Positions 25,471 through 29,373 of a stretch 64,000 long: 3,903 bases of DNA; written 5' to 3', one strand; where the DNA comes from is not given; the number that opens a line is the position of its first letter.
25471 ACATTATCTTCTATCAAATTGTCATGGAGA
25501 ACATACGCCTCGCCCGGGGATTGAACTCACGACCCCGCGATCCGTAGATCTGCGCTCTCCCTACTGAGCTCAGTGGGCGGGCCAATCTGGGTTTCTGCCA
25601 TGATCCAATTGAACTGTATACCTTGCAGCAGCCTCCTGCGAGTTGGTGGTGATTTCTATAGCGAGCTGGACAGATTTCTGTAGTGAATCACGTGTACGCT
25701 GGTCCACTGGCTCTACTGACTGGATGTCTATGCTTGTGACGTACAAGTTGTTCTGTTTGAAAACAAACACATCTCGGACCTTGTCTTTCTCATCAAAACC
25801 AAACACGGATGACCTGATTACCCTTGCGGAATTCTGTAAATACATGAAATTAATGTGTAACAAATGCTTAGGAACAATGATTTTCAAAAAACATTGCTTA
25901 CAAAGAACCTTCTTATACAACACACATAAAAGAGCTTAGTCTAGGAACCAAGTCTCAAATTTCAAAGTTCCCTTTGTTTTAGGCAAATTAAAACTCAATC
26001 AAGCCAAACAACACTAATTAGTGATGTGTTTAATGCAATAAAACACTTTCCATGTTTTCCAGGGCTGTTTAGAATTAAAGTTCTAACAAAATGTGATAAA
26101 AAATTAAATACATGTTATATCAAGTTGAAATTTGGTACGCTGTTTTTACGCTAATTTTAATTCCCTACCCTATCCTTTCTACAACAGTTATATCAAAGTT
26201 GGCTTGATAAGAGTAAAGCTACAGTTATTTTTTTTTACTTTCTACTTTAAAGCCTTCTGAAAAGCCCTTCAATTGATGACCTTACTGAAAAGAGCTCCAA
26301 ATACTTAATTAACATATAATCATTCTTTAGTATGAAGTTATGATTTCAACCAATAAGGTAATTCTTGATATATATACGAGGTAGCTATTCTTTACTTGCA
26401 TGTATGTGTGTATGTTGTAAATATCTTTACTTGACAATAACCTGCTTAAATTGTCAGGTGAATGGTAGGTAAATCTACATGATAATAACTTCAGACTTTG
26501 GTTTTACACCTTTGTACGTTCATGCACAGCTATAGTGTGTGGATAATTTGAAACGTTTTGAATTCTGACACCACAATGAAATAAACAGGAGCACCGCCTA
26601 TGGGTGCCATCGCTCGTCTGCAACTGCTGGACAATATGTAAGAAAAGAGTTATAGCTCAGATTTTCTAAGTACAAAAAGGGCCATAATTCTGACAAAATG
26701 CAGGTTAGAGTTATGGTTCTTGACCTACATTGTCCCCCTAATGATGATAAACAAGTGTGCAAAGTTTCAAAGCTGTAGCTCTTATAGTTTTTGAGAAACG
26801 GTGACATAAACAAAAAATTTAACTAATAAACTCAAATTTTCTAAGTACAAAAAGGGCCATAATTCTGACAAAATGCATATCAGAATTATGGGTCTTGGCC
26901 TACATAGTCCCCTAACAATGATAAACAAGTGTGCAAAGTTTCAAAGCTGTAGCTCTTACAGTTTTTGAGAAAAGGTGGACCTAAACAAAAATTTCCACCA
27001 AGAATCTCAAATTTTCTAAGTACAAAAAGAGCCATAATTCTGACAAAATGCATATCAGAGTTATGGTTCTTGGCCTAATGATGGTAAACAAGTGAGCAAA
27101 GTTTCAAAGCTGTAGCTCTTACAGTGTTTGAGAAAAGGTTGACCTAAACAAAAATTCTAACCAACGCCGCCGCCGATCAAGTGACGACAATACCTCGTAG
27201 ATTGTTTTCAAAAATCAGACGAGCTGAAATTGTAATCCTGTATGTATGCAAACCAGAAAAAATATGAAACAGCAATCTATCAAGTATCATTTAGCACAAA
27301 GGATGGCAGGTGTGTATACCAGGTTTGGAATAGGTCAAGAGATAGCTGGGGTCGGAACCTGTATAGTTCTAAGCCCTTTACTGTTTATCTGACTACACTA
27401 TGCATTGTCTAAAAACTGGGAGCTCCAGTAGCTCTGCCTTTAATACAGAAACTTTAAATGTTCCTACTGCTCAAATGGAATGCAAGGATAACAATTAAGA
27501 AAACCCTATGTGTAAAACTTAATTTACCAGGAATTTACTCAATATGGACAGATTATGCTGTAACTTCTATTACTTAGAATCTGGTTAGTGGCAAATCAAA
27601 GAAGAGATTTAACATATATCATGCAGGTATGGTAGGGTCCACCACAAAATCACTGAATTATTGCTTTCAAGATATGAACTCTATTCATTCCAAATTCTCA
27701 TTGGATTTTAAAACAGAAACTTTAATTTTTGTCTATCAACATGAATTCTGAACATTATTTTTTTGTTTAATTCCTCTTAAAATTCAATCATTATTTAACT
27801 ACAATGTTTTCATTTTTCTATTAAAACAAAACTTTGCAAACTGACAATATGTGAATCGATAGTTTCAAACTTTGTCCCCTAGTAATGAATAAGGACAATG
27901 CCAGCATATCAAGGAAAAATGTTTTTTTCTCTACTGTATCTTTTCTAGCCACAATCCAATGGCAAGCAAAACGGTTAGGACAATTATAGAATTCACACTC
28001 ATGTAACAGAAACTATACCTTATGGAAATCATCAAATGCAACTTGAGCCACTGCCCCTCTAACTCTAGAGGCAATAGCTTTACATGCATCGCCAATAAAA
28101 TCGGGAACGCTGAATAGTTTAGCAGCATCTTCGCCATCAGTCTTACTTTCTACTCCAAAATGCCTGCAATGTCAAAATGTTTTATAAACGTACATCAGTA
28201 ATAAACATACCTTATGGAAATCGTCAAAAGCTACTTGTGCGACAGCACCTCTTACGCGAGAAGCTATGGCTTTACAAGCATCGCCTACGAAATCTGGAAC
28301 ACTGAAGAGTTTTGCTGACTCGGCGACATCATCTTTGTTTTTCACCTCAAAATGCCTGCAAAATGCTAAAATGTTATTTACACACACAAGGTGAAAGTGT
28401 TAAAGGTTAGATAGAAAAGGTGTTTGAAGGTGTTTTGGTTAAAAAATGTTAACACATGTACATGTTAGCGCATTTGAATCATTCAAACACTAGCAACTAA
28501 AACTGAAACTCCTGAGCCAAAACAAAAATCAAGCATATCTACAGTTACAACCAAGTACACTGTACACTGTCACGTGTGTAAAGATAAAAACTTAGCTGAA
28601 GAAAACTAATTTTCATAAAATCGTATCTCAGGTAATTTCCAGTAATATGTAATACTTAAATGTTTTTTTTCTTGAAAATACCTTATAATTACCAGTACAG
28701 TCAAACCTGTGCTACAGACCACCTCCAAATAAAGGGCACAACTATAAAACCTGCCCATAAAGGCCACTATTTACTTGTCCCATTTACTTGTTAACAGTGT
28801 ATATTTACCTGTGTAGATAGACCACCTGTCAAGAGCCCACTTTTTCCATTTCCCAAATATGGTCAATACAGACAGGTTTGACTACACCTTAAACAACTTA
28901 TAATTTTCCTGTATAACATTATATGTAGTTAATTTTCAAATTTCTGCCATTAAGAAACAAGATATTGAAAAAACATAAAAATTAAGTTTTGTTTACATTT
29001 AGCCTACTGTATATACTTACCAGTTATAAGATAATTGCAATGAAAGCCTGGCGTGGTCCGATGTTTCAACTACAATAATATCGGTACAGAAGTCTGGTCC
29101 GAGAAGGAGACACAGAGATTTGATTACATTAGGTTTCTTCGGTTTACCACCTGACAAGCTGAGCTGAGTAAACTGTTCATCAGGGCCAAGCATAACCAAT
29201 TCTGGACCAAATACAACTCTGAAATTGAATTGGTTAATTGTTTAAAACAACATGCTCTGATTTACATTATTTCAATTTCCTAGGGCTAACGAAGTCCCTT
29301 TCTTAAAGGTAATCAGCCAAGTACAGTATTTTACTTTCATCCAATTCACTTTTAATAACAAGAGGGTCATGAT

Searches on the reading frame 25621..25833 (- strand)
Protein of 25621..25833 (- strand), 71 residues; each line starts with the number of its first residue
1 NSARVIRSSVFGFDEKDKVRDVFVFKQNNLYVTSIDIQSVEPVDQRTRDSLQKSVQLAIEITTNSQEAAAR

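Call 88: search_protein_families(library=pfam, proteins=[window:25621-25833:-], max_evalue=0.001)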
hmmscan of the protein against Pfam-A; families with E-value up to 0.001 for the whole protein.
seq(71 aa): 1 family
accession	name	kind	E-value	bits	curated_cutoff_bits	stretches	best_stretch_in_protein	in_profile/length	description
PF11978.13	MVP_shoulder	-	1.1e-12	48.4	25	1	1-44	75-118/118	Shoulder domain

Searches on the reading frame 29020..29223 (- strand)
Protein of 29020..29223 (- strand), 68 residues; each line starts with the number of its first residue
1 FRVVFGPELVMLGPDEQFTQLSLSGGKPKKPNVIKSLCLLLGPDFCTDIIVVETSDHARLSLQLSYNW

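Call 88: search_protein_families(library=pfam, proteins=[window:29020-29223:-], max_evalue=0.001)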
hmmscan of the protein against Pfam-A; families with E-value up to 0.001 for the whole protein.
seq(68 aa): 2 families
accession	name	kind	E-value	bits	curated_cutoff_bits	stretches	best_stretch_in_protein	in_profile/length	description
PF17795.6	Vault_3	-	4.3e-20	72.1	28.8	1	2-41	23-62/62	Major Vault Protein Repeat domain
PF11978.13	MVP_shoulder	-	1.9e-10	41.2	25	1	42-68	1-27/118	Shoulder domain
